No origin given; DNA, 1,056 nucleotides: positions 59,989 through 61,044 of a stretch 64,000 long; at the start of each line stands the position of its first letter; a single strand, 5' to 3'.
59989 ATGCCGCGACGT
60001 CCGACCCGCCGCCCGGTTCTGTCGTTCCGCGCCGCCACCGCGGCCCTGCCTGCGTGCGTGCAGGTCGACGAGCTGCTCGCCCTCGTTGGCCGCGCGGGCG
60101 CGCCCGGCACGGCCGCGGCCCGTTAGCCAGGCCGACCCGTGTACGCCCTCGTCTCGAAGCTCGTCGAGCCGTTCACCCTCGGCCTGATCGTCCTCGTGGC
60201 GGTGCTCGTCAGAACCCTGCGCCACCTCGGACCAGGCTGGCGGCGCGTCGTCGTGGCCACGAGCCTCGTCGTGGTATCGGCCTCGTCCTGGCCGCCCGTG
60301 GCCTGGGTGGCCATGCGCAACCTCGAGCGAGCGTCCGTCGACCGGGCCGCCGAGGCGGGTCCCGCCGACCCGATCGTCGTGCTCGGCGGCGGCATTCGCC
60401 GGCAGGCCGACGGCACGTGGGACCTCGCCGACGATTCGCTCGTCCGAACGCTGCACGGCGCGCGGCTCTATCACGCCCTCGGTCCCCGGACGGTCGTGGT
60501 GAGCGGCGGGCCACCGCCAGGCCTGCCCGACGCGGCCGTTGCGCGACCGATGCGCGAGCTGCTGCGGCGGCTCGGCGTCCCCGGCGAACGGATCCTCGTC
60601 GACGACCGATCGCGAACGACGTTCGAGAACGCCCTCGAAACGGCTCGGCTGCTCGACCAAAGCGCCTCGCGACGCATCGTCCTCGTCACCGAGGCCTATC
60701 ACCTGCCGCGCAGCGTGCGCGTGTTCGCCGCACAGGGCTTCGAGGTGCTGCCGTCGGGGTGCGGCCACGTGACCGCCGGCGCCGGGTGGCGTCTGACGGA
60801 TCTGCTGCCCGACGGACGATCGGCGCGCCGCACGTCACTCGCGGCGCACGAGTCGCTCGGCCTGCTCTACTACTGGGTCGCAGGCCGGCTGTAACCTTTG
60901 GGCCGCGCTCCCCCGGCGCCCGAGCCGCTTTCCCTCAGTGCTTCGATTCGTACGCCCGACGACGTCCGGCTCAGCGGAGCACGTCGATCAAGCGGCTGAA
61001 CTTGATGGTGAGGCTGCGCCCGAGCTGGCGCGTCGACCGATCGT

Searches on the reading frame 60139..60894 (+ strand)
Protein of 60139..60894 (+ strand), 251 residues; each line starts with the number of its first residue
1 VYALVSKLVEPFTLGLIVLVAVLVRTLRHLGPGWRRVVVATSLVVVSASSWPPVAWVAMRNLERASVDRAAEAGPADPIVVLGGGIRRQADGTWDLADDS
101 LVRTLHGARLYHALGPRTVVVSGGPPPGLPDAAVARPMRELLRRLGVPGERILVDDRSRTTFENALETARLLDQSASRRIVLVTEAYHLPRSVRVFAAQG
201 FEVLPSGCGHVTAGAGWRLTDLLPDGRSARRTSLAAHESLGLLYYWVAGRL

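Call 15: find_encoding_contigs(protein=window:60139-60894:+, flank=10000, max_places=10)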
Protein window:60139-60894:+ (251 aa): 23 contigs read that carry it; 10 places shown.
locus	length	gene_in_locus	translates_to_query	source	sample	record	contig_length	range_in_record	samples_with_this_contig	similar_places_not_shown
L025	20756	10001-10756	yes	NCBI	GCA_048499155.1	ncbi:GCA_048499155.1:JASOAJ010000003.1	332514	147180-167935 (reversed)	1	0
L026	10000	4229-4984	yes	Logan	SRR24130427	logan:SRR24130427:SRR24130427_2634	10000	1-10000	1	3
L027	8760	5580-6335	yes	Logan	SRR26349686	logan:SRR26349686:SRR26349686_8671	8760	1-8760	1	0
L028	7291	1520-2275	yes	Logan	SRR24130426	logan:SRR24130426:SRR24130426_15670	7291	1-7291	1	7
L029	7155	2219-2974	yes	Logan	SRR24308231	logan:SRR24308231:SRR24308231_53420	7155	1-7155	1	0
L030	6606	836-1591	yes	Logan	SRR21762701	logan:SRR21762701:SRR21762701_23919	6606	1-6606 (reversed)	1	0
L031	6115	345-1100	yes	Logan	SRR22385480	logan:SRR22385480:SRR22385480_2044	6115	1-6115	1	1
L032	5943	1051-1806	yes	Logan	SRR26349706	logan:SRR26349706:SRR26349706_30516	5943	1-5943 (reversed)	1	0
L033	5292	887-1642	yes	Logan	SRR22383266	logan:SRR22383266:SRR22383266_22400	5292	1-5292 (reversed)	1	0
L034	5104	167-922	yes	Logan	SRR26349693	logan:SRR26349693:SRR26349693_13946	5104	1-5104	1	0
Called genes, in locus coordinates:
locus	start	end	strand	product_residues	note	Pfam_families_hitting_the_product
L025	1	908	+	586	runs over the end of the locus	PF02366:PMT, PF13231:PMT_2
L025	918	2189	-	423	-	PF00072:Response_reg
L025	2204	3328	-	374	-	PF00072:Response_reg, PF01627:Hpt (weak)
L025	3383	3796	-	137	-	PF02627:CMD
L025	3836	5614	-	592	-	PF00474:SSF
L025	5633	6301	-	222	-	-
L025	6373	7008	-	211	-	PF00365:PFK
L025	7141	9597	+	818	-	PF00343:Phosphorylase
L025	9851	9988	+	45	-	-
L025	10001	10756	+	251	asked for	PF02698:DUF218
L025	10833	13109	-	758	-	PF19313:DUF5916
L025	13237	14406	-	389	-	PF00534:Glycos_transf_1, PF13692:Glyco_trans_1_4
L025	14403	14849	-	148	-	-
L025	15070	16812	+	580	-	PF00890:FAD_binding_2, PF02910:Succ_DH_flav_C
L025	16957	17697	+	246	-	PF13085:Fer2_3, PF13187:Fer4_9 (faint), PF13183:Fer4_8, PF13237:Fer4_10, PF12838:Fer4_7 (weak), PF13484:Fer4_16 (weak), PF13534:Fer4_17 (weak)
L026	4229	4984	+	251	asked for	PF02698:DUF218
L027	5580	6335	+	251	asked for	PF02698:DUF218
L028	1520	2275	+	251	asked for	PF02698:DUF218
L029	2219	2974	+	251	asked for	PF02698:DUF218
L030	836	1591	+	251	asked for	PF02698:DUF218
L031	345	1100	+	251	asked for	PF02698:DUF218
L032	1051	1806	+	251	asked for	PF02698:DUF218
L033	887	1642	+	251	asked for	PF02698:DUF218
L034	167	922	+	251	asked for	PF02698:DUF218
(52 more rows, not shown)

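Call 27: find_homologous_proteins(query=window:60139-60894:+, max_evalue=1e-20)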
Query window:60139-60894:+ (251 aa): 31 proteins with E <= 1e-20 among 8000 candidates.
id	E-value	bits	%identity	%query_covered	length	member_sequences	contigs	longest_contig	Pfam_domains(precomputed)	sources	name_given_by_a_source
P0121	2.7e-156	536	99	100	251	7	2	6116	PF02698.24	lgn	-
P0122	3.0e-106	373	71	100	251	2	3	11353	PF02698.24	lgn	-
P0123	2.4e-100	353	67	100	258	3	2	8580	PF02698.24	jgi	jgi:uncharacterized SAM-binding protein YcdF (DUF218 family)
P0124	3.5e-47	179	40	100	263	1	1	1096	PF02698.24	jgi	jgi:uncharacterized SAM-binding protein YcdF (DUF218 family)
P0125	6.6e-42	162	42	100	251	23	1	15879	PF02698.24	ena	-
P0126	1.6e-36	144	41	83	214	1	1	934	PF02698.24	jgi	jgi:uncharacterized SAM-binding protein YcdF (DUF218 family)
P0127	3.9e-36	143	40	100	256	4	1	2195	PF02698.24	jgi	-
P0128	7.2e-29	119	38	100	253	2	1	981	PF02698.24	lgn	-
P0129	5.8e-28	116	37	87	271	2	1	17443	PF02698.24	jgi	-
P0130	6.5e-28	116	42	78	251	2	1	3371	PF02698.24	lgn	-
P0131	7.7e-28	116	38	87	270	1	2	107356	PF02698.24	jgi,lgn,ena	-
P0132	8.0e-28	116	38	80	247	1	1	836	PF02698.24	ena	-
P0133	2.3e-27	114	36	97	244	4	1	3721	PF02698.24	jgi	-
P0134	2.8e-27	114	36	100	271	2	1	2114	PF02698.24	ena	-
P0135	1.5e-26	111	31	100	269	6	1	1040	PF02698.24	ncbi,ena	ncbi:MAG: YdcF family protein [Nitrospirota bacterium]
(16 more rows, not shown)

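Call 28: find_encoding_contigs(protein=P0122, flank=10000, max_places=3)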
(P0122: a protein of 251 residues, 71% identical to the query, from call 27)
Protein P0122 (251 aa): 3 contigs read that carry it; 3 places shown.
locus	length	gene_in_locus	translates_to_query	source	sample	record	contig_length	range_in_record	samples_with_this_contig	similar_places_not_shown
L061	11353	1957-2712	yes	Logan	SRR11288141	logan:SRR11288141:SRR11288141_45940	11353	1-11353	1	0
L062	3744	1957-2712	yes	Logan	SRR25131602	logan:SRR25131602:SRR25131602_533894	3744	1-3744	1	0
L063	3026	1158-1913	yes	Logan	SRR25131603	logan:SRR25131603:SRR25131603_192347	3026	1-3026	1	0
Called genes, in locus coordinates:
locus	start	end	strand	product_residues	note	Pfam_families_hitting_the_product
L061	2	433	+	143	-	?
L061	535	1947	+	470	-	PF05195:AMP_N, PF00557:Peptidase_M24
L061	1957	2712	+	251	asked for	PF02698:DUF218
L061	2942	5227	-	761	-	PF19313:DUF5916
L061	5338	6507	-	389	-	PF13439:Glyco_transf_4 (faint), PF00534:Glycos_transf_1, PF13692:Glyco_trans_1_4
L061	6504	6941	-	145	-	-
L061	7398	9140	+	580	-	PF00890:FAD_binding_2, PF02910:Succ_DH_flav_C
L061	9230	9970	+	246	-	PF13085:Fer2_3, PF13183:Fer4_8, PF13237:Fer4_10, PF12838:Fer4_7 (weak), PF13534:Fer4_17 (weak)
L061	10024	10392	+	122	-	PF02300:Fumarate_red_C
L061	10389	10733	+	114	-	PF02313:Fumarate_red_D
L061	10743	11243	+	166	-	-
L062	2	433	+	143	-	?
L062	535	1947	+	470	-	PF05195:AMP_N, PF00557:Peptidase_M24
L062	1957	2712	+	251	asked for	PF02698:DUF218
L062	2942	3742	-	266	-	?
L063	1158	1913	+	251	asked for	PF02698:DUF218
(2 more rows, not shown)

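Call 29: find_encoding_contigs(protein=P0123, flank=10000, max_places=3)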
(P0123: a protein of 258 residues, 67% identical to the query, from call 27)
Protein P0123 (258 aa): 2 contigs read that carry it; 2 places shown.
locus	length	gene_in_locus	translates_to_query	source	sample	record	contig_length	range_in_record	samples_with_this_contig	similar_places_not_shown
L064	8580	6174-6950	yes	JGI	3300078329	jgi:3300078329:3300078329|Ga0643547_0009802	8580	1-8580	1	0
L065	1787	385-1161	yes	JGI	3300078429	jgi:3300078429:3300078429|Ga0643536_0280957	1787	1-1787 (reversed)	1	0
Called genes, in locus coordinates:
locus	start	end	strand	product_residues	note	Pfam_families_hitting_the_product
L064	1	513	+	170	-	?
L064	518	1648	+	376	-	PF13593:SBF_like (weak), PF01758:SBF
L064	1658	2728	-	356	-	PF01594:AI-2E_transport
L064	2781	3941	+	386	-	PF06439:3keto-disac_hyd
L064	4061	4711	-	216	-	PF00156:Pribosyltran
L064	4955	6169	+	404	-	-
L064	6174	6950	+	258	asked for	PF02698:DUF218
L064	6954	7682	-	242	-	PF01863:YgjP-like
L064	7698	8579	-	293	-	?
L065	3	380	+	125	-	?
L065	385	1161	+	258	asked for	PF02698:DUF218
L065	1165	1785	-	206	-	?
